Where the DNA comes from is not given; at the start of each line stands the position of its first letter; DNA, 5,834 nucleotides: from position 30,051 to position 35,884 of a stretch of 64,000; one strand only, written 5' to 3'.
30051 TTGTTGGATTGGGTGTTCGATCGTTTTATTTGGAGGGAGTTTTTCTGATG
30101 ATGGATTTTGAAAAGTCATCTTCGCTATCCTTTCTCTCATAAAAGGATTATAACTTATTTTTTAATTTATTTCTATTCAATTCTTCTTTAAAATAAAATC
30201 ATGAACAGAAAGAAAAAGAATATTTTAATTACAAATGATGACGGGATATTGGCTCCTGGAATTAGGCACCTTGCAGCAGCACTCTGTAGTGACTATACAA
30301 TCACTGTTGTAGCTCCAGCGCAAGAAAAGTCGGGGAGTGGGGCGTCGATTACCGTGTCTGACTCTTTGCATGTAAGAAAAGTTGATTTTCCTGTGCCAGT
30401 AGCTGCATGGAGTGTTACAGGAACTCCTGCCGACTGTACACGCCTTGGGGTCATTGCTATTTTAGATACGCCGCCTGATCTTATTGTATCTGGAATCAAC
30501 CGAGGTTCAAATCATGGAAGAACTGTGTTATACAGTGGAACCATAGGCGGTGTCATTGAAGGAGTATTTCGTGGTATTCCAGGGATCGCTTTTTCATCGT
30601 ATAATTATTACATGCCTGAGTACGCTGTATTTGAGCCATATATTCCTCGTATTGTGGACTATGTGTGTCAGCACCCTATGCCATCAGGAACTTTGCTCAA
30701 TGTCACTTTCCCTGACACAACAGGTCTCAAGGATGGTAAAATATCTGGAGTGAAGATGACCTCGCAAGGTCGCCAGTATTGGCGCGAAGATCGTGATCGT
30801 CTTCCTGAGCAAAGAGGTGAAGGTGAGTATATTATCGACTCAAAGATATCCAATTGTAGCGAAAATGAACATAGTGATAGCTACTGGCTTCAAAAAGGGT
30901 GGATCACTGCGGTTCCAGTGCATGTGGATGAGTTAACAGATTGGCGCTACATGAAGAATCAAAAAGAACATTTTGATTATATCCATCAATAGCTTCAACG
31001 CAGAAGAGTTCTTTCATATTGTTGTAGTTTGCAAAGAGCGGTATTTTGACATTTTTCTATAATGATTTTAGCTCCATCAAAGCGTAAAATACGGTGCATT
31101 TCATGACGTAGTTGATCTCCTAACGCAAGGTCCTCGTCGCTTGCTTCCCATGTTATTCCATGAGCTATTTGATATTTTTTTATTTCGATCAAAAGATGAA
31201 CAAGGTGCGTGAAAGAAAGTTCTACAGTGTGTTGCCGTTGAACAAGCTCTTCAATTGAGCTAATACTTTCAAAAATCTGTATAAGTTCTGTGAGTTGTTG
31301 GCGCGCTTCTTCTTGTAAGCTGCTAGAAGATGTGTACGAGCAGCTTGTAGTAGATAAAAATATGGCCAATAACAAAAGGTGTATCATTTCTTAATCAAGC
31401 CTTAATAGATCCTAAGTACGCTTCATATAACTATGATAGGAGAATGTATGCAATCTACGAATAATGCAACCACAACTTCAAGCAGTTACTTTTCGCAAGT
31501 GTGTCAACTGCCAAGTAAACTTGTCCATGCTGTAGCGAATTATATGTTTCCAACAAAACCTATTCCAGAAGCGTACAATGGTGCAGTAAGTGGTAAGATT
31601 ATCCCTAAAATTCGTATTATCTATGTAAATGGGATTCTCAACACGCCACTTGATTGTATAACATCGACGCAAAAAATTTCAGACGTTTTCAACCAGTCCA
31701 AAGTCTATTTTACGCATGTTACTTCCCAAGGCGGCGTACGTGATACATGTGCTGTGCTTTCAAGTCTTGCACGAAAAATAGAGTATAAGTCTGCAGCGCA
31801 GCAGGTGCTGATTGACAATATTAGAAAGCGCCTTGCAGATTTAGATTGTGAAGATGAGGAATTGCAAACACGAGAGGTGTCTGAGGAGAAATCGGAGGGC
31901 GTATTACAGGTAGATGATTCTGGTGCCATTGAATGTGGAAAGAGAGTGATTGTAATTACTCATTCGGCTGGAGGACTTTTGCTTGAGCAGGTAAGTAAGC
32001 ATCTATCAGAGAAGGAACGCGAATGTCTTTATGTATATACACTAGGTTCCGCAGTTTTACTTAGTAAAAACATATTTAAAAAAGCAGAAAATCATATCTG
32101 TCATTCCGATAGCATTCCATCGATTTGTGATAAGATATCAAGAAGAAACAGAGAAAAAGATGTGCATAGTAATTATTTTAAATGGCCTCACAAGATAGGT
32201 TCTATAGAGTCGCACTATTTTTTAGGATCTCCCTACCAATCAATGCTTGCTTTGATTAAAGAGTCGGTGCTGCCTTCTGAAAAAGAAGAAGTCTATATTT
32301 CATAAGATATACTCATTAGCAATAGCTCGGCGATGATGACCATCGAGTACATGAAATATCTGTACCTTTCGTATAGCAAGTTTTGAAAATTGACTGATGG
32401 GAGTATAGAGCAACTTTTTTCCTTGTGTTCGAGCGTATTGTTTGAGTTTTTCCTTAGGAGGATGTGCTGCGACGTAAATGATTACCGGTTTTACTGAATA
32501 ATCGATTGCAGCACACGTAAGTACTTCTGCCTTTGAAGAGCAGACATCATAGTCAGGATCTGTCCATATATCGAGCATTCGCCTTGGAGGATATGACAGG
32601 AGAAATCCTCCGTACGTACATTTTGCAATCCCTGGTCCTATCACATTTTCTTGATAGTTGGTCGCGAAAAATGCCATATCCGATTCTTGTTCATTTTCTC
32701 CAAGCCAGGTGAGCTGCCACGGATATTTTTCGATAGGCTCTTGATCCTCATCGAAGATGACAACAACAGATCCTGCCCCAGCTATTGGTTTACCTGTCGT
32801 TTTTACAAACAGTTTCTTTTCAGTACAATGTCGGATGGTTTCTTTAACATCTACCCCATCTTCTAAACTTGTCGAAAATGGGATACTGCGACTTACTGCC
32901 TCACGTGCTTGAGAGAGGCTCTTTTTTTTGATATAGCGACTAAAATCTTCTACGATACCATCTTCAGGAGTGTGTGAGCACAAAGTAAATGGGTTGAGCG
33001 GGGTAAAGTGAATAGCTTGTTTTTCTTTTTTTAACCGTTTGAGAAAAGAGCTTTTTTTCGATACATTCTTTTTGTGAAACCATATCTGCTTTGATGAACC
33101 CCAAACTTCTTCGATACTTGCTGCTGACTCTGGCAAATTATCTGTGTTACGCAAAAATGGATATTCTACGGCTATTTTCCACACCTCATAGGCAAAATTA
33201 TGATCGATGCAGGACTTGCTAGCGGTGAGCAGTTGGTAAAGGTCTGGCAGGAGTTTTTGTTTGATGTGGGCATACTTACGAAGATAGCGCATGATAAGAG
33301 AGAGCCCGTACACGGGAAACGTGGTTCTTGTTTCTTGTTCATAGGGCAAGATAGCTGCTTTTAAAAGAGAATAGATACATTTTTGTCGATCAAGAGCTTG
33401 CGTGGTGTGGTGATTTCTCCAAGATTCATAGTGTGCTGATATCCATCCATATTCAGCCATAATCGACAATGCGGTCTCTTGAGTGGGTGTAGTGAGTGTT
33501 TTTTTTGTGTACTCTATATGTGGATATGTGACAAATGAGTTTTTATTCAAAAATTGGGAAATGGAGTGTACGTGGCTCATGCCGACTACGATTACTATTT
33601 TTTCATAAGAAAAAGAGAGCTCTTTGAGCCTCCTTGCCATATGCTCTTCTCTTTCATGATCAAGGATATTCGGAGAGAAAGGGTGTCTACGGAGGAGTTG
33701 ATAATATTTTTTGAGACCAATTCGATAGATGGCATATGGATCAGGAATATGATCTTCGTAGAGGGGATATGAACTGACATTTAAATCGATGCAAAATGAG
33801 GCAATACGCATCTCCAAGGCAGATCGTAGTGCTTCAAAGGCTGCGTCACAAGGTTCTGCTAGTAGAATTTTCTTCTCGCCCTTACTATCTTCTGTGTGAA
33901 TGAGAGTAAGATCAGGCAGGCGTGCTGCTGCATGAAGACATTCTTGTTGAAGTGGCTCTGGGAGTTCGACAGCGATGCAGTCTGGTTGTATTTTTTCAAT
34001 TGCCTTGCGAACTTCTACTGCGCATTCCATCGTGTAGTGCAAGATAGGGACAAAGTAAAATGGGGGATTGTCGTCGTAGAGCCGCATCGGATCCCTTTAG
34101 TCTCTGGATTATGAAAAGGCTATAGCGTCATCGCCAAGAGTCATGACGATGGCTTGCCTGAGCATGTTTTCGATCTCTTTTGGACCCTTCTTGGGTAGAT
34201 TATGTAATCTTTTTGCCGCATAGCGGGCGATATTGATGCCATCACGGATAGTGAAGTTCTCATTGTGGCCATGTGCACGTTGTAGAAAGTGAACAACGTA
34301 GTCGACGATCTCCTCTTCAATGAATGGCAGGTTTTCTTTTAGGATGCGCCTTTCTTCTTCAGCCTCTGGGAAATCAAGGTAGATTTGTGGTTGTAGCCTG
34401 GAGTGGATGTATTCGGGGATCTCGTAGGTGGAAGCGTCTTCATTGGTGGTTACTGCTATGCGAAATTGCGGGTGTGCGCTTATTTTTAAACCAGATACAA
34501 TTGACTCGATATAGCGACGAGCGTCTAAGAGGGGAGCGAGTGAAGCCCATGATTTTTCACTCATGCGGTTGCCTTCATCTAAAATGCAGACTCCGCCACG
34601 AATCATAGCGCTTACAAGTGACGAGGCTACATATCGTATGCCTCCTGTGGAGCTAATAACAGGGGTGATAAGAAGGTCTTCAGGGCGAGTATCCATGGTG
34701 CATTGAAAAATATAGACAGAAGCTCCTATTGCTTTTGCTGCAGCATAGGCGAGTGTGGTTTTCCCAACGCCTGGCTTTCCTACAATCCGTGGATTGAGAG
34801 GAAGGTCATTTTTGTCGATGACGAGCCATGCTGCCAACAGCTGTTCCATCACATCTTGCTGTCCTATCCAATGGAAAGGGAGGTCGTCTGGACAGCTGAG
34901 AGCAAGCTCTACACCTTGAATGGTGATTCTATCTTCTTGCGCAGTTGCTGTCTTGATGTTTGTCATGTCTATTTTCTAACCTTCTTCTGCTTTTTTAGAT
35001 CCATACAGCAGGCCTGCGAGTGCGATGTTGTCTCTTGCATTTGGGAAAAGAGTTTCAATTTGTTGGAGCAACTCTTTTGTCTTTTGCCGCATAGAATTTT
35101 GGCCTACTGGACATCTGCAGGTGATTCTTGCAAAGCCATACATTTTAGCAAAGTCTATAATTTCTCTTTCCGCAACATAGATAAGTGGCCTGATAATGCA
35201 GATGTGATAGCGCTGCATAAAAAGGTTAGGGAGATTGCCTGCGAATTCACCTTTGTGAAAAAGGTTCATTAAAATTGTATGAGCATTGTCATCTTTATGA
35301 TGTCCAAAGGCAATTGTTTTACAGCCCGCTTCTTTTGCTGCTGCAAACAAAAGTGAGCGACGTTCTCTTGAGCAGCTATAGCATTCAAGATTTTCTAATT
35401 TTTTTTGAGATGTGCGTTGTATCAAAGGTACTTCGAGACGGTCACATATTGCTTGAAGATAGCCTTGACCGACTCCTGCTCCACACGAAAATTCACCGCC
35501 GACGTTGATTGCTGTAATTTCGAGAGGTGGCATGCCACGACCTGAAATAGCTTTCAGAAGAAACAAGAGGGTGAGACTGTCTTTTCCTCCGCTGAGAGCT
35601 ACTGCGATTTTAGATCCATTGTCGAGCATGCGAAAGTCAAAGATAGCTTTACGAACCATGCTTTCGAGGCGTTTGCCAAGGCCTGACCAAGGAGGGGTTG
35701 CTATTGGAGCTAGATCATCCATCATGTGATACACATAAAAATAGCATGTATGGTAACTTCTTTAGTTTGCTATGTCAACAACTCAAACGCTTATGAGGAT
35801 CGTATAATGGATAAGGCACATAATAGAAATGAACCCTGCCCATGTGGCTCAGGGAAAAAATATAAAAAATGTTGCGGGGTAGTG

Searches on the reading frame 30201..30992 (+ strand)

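Call 32: search_protein_families(library=ncbifam, proteins=[window:30201-30992:+], max_evalue=0.00001)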
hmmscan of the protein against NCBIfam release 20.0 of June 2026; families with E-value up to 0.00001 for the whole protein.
window:30201-30992:+ (263 aa): 13 families
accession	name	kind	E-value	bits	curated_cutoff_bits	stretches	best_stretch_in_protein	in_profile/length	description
NF001492.0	PRK00346.2-2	equivalog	2.9e-66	223.3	271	1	4-254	2-252/261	5'/3'-nucleotidase SurE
NF001490.0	PRK00346.1-4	equivalog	2e-56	191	233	1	7-254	2-247/254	5'/3'-nucleotidase SurE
NF010545.0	PRK13935.1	equivalog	1.1e-54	185.3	365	1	7-259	2-250/254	stationary phase survival protein SurE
NF010543.0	PRK13933.1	equivalog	1.5e-50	172.1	280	1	7-258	2-251/253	stationary phase survival protein SurE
NF001493.0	PRK00346.2-3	equivalog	1.2e-49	169.3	230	1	4-239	3-242/269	5'/3'-nucleotidase SurE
NF001489.0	PRK00346.1-3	equivalog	1.5e-49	168.7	295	1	7-257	2-244/250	5'/3'-nucleotidase SurE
TIGR00087.1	surE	equivalog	3.7e-49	167.4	135.1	1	7-243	2-250/252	5'/3'-nucleotidase SurE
NF010542.0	PRK13932.1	equivalog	5.6e-49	166.7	436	1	2-254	6-254/261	stationary phase survival protein SurE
NF001494.0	PRK00346.2-4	equivalog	7.3e-43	146.9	313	1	6-257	2-256/259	5'/3'-nucleotidase SurE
NF001491.0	PRK00346.2-1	equivalog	1e-40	139.7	290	1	5-248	2-253/266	5'/3'-nucleotidase SurE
NF001488.0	PRK00346.1-1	equivalog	4.6e-39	134.2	396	1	7-244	2-231/253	5'/3'-nucleotidase SurE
NF010544.0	PRK13934.1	equivalog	1.4e-29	103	325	1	7-241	2-238/266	stationary phase survival protein SurE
NF010541.0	PRK13931.1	equivalog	3.9e-29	101.8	422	1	8-192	3-194/261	5'/3'-nucleotidase SurE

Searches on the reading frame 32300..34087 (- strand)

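Call 32: search_protein_families(library=ncbifam, proteins=[window:32300-34087:-], max_evalue=0.00001)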
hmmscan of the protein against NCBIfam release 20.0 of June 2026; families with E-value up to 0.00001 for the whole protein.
window:32300-34087:- (595 aa): 1 family
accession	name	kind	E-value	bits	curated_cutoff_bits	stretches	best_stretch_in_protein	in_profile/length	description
TIGR00261.1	traB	subfamily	3.1e-07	29.7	178.35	0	135-182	169-216/380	TraB family protein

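Call 78: search_protein_families(library=phrogs, proteins=[window:32300-34087:-], max_evalue=0.001)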
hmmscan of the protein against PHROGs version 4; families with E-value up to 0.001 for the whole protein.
window:32300-34087:- (595 aa): 0 families

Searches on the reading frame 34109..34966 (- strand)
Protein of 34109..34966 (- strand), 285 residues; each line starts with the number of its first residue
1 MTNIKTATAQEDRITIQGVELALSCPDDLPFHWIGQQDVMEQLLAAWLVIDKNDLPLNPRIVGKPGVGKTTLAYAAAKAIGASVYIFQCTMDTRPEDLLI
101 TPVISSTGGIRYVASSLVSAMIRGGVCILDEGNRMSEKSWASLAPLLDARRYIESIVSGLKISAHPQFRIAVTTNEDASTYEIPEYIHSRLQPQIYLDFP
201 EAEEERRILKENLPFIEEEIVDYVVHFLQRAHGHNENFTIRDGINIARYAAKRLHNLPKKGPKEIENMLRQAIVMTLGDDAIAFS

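Call 32: search_protein_families(library=ncbifam, proteins=[window:34109-34966:-], max_evalue=0.00001)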
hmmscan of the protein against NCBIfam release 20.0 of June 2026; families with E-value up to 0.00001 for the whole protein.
window:34109-34966:- (285 aa): 1 family
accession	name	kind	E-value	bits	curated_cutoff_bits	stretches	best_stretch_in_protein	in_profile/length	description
TIGR02640.1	gas_vesic_GvpN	equivalog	1.1e-07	31.7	266.8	0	162-253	146-239/262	gas vesicle protein GvpN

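Call 78: search_protein_families(library=phrogs, proteins=[window:34109-34966:-], max_evalue=0.001)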
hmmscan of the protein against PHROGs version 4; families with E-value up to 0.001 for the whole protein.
window:34109-34966:- (285 aa): 6 families
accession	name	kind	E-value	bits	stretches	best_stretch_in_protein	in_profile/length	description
phrog_249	-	moron, auxiliary metabolic gene and host takeover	3.5e-22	80.2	1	53-230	124-307/380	porphyrin biosynthesis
phrog_168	-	DNA, RNA and nucleotide metabolism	6.4e-14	53.3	1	49-225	36-186/314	clamp loader of DNA polymerase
phrog_16448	-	other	1.1e-12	48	1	60-230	453-624/680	ATPase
phrog_5846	-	DNA, RNA and nucleotide metabolism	2.2e-06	28.2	1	34-143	19-114/380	clamp loader of DNA polymerase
phrog_5424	-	other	1.1e-05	25.4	1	27-212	256-440/527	ATPase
phrog_296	-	integration and excision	0.00039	20.2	0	61-99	323-359/626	DNA transposition protein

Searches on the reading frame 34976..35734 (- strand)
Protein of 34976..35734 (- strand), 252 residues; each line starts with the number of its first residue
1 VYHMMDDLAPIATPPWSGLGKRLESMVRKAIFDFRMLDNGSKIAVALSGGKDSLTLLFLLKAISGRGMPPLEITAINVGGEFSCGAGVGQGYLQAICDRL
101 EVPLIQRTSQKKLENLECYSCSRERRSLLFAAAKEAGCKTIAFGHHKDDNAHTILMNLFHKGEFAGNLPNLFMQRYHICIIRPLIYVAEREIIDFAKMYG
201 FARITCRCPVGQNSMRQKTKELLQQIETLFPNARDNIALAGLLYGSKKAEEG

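Call 32: search_protein_families(library=ncbifam, proteins=[window:34976-35734:-], max_evalue=0.00001)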
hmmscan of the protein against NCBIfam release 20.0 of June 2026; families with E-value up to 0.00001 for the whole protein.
window:34976-35734:- (252 aa): 5 families
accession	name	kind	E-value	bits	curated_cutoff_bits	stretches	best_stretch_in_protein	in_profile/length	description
NF007972.0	PRK10696.1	equivalog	5.6e-49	167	272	1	19-239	20-246/295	tRNA 2-thiocytidine(32) synthetase TtcA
TIGR02432.1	lysidine_TilS_N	equivalog_domain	3.2e-20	72.9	93.6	1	42-201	1-165/189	tRNA lysidine(34) synthetase TilS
NF049949.1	tRNAsynTtuAPyrococ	equivalog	2.5e-18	66.3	450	1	23-235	30-247/292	tRNA-5-methyluridine(54) 2-sulfurtransferase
NF047749.1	tRNAThiolNcsA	equivalog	2.9e-12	46.3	500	1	116-238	141-272/322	tRNA 2-thiolation protein NcsA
NF007942.0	PRK10660.1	equivalog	9.1e-10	37.9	606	1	35-204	12-180/439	tRNA lysidine(34) synthetase TilS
